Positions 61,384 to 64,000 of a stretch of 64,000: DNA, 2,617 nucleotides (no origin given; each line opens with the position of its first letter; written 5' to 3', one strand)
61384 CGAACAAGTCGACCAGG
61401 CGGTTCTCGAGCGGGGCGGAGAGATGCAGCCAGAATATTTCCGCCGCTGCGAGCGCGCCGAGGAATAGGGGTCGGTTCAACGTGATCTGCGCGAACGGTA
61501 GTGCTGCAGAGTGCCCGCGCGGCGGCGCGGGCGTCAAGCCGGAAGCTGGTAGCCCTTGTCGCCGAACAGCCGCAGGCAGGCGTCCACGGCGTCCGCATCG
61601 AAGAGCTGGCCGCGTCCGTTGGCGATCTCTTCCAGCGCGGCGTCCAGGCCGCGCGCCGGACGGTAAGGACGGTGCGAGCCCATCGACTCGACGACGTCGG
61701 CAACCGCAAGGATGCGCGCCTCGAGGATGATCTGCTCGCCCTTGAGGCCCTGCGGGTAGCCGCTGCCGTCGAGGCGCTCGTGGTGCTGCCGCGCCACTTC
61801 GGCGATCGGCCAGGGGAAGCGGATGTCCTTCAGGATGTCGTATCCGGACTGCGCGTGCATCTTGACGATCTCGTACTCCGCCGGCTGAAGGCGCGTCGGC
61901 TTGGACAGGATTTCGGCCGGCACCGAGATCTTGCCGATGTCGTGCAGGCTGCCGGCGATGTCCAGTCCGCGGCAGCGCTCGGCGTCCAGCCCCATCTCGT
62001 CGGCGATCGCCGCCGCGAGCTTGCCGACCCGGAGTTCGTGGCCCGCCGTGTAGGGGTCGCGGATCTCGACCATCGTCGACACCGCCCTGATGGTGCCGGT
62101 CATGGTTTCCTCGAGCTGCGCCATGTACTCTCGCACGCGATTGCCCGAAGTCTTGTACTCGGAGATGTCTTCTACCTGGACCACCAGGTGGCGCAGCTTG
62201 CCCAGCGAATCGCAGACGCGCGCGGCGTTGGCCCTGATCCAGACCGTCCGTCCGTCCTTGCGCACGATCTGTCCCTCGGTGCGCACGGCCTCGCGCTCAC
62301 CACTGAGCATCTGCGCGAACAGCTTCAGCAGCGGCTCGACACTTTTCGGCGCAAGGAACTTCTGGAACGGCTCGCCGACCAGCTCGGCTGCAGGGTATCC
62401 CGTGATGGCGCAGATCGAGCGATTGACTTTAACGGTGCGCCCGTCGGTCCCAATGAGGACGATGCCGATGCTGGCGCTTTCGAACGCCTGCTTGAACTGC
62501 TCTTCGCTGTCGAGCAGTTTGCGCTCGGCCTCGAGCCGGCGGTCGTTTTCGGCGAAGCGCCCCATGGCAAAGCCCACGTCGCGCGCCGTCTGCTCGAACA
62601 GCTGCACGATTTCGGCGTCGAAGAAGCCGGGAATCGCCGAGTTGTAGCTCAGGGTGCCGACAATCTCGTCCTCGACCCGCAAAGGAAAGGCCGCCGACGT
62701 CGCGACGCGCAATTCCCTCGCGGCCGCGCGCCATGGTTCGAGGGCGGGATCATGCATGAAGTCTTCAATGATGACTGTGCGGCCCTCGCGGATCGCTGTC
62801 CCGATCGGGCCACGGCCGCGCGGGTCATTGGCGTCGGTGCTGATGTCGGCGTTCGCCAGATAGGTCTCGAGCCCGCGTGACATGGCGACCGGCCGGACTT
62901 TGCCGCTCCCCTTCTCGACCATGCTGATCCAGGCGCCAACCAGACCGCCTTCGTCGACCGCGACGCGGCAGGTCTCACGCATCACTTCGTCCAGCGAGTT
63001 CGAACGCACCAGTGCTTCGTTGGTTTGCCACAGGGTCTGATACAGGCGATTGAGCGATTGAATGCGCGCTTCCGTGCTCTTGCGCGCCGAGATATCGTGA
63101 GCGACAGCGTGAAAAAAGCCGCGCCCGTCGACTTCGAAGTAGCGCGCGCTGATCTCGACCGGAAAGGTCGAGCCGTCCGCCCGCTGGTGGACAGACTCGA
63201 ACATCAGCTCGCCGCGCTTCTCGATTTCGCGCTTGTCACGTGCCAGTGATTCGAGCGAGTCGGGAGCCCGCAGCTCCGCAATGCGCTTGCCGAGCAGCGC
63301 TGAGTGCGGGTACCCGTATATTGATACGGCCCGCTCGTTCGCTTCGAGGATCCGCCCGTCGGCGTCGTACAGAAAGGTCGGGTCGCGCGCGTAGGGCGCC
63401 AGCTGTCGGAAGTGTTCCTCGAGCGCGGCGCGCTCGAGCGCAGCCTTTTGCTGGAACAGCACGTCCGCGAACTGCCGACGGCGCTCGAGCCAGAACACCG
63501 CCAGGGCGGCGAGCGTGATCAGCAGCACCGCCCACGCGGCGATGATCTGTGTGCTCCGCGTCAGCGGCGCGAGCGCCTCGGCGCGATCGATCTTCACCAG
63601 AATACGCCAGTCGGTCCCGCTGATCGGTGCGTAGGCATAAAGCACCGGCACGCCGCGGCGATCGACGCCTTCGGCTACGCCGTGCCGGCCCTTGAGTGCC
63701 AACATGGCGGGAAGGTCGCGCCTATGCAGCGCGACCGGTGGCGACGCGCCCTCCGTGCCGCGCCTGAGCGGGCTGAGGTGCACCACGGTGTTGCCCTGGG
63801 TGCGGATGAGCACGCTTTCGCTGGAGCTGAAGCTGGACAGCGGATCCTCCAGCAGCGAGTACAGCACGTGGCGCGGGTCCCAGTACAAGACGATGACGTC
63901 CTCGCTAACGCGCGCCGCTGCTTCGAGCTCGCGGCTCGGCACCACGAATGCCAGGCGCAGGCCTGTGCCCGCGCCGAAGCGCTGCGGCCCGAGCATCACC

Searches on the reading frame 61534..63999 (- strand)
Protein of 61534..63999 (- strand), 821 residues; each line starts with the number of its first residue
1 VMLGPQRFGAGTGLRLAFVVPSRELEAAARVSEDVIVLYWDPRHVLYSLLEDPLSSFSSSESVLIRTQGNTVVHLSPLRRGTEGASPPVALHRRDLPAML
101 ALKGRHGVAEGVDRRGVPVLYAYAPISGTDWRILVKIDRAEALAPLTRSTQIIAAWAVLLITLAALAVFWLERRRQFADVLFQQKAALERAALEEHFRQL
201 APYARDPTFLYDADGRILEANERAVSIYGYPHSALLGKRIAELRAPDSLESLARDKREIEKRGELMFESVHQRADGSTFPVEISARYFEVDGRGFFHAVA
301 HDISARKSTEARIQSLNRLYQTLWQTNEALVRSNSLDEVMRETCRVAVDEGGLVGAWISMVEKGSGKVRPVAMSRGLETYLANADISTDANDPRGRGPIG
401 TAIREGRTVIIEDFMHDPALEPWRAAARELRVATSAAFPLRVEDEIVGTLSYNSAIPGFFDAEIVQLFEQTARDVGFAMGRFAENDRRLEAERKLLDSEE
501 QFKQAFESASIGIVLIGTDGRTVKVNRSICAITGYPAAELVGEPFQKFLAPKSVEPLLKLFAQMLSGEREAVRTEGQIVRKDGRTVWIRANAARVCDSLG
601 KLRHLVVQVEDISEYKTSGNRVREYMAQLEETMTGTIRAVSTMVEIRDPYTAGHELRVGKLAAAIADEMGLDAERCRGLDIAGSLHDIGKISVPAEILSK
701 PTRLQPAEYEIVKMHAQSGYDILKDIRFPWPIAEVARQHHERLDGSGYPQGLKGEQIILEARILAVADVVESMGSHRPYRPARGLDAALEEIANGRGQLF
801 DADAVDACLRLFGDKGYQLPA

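Call 4: search_protein_families(library=pfam, proteins=[window:61534-63999:-], max_evalue=0.01)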
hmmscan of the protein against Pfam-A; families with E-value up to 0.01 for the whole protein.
window:61534-63999:- (821 aa): 13 families
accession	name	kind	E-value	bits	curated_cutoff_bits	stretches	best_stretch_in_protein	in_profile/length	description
PF13487.12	HD_5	-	2.2e-38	132.1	27.2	1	639-802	2-168/170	HD domain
PF13426.13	PAS_9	-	1.6e-32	112.2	27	2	206-304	2-102/103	PAS domain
PF00989.32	PAS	-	2e-23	83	22.6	2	500-612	1-113/113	PAS fold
PF08448.16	PAS_4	-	2e-22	79.9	23.1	2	506-614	1-107/110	PAS fold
PF01966.28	HD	-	6.6e-20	72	22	1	652-773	2-116/116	HD domain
PF13185.12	GAF_2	-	9.9e-20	71.6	28.6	1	334-479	2-135/136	GAF domain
PF08447.18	PAS_3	-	6.9e-17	61.9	25.6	2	523-606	2-86/89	PAS fold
PF13188.13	PAS_8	-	2.6e-13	49.8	21.8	2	500-549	1-51/65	PAS domain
PF01590.32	GAF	-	8.9e-12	46.1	22.4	1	337-478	7-132/133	GAF domain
PF14598.12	PAS_11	-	6.5e-08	33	25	1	518-609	10-100/109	PAS domain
PF12860.13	PAS_7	-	3.3e-06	27.7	27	0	210-247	10-48/115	PAS fold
PF24820.1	Diguanyl_cycl_sensor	-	6.2e-06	26.6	28.1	0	205-291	6-99/109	Diguanylate cyclase-like sensor domain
PF08668.18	HDOD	-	0.0062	16.5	22.9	0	652-741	96-195/196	HDOD domain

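Call 5: search_protein_families(library=ncbifam, proteins=[window:61534-63999:-], max_evalue=0.01)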
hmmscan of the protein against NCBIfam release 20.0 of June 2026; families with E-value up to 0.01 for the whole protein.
window:61534-63999:- (821 aa): 23 families
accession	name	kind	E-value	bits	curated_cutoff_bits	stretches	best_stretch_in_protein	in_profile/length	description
TIGR00229.1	sensory_box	domain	5.5e-48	162.3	22.9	2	497-618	2-122/126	PAS domain S-box protein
NF053512.1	nitric_RR_NosR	exception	1.3e-34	119.9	400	1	617-812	158-354/422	response regulator c-di-GMP phosphodiesterase, NosR family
NF007298.0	PRK09776.1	equivalog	3.6e-28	98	1135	1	491-626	293-428/1111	diguanylate cyclase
NF045675.1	PhdiestaseDibA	equivalog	6.9e-15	54.4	980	2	491-622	69-199/623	phosphodiesterase DibA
NF047874.1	MASE3_PAS_HK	subfamily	1.7e-13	50.3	560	2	484-621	249-384/655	MASE3 domain-containing sensor histidine kinase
NF008468.0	PRK11360.1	equivalog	4.1e-13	48.6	646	1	494-652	262-413/616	two-component system sensor histidine kinase AtoS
TIGR02040.1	PpsR-CrtJ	equivalog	7.9e-12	44.9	275.4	2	193-264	131-206/442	transcriptional regulator PpsR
NF008467.0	PRK11359.1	equivalog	1.6e-11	42.9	857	1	507-623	143-259/800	oxygen-sensing cyclic-di-GMP phosphodiesterase DosP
NF053781.1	cdiGMPphdstlr2612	equivalog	2.1e-09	35.6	1600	2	490-613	705-827/1268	Tlr1612 family c-di-GMP phosphodiesterase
NF052574.1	HisKinEspCMyxo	equivalog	7.1e-09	34.4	1200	1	513-616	301-402/785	serine histidine kinase EspC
NF052573.1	HisKinEspAMyxo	equivalog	2.9e-08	32.2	1400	2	499-622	129-375/755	serine histidine kinase EspA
NF010076.0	PRK13557.1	subfamily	3.6e-08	32.3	631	1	213-314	51-155/540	histidine kinase famiy protein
NF041777.1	sens_FixL_Rhizob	equivalog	6.6e-08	31.6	850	1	192-317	120-250/485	sensor protein FixL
NF010077.0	PRK13559.1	subfamily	2.8e-07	29.7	361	1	496-621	39-166/364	hypothetical protein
NF045595.1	HK_scytonemin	equivalog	3.2e-07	29.1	865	1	204-331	14-137/637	scytonemin biosynthesis sensor histidine kinase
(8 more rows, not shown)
